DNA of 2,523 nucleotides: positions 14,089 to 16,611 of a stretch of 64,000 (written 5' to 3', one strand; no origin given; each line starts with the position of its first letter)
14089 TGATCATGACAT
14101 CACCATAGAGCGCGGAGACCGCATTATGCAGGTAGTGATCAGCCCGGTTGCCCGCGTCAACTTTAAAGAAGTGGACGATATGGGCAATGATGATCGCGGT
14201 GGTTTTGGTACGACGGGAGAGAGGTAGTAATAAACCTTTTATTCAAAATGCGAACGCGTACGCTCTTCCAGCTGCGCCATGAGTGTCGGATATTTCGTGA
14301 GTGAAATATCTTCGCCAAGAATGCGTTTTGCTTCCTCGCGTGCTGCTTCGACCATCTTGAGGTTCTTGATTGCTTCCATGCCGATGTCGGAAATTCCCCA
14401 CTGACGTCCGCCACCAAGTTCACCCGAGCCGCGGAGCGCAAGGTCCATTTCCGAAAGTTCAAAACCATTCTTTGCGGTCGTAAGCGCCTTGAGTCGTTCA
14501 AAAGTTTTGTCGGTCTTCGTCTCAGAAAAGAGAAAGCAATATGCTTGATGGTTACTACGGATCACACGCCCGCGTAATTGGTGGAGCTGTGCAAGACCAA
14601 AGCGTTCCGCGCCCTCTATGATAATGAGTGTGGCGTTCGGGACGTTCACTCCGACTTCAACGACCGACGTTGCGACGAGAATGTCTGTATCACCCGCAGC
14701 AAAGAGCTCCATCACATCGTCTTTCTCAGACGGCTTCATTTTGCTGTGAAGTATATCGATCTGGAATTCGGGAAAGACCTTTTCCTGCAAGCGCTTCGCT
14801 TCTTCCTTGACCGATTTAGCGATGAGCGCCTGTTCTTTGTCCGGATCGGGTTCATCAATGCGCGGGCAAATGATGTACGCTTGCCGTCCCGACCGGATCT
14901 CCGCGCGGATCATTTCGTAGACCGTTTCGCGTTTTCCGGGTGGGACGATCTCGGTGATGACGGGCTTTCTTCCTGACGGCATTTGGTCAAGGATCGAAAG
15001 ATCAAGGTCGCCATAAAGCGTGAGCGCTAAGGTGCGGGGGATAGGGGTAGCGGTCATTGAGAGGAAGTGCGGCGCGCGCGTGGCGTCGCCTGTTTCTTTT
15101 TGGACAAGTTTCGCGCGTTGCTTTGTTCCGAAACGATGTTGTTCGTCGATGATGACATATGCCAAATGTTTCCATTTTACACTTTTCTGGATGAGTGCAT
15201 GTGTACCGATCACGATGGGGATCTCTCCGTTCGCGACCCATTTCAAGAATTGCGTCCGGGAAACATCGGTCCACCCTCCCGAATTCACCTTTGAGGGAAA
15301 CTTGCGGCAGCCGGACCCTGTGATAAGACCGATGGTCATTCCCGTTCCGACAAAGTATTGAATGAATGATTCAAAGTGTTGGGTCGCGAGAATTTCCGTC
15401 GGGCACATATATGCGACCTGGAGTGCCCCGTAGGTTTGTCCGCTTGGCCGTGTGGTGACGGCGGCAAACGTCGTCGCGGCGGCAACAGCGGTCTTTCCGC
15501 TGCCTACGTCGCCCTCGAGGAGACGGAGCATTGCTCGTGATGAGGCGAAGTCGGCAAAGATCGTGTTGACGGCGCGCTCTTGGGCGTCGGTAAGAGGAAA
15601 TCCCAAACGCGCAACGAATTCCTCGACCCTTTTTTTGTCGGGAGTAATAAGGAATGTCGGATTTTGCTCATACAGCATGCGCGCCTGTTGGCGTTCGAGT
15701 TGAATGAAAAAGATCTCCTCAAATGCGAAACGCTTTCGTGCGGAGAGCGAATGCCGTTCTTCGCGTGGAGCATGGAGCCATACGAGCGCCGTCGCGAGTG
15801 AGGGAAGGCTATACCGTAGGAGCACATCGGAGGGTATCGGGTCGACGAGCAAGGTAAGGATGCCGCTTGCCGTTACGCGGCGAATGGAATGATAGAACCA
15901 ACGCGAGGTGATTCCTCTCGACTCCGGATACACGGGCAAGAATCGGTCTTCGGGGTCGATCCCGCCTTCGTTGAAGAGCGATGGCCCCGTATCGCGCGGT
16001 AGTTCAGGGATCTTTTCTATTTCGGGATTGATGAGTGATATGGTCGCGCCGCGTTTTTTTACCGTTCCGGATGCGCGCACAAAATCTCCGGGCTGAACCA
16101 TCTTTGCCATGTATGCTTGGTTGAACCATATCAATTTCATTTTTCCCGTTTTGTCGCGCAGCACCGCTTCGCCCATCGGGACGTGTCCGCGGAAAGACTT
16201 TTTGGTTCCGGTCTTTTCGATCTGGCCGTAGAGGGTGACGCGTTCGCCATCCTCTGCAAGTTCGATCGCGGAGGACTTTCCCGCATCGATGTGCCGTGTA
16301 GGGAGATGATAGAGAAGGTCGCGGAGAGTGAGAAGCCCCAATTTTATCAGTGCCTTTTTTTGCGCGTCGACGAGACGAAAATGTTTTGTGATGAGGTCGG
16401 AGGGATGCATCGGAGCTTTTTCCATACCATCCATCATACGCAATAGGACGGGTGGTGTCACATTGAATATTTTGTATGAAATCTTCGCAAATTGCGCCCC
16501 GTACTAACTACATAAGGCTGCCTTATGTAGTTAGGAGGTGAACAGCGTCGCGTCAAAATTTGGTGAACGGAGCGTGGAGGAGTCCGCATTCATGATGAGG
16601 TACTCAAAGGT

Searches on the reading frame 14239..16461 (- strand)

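Call 16: search_protein_families(library=pfam, proteins=[window:14239-16461:-], max_evalue=0.001)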
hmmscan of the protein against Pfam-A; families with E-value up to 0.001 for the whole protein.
window:14239-16461:- (740 aa): 7 families
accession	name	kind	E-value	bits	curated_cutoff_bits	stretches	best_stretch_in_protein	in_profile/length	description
PF00270.35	DEAD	-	1.6e-20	73.9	26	1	291-478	1-164/167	DEAD/DEAH box helicase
PF00271.37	Helicase_C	-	9.3e-20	71.4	23.5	1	510-636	2-109/110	Helicase conserved C-terminal domain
PF17191.10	RecG_wedge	-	5.5e-16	59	23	1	32-153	10-130/162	RecG wedge domain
PF01336.31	tRNA_anti-codon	-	4.1e-11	43.1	27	1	75-151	1-75/75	OB-fold nucleic acid binding domain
PF04851.21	ResIII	-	1.7e-10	41.5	22.5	1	289-473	3-162/164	Type III restriction enzyme, res subunit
PF19833.4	RecG_dom3_C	-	1.4e-07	31.9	26.8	1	665-732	3-74/87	ATP-dependent DNA helicase RecG, domain 3, C-terminal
PF22590.2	Cas3-like_C_2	-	0.00057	20.6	27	0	552-637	16-105/106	CRISPR-associated nuclease/helicase Cas3, C-terminal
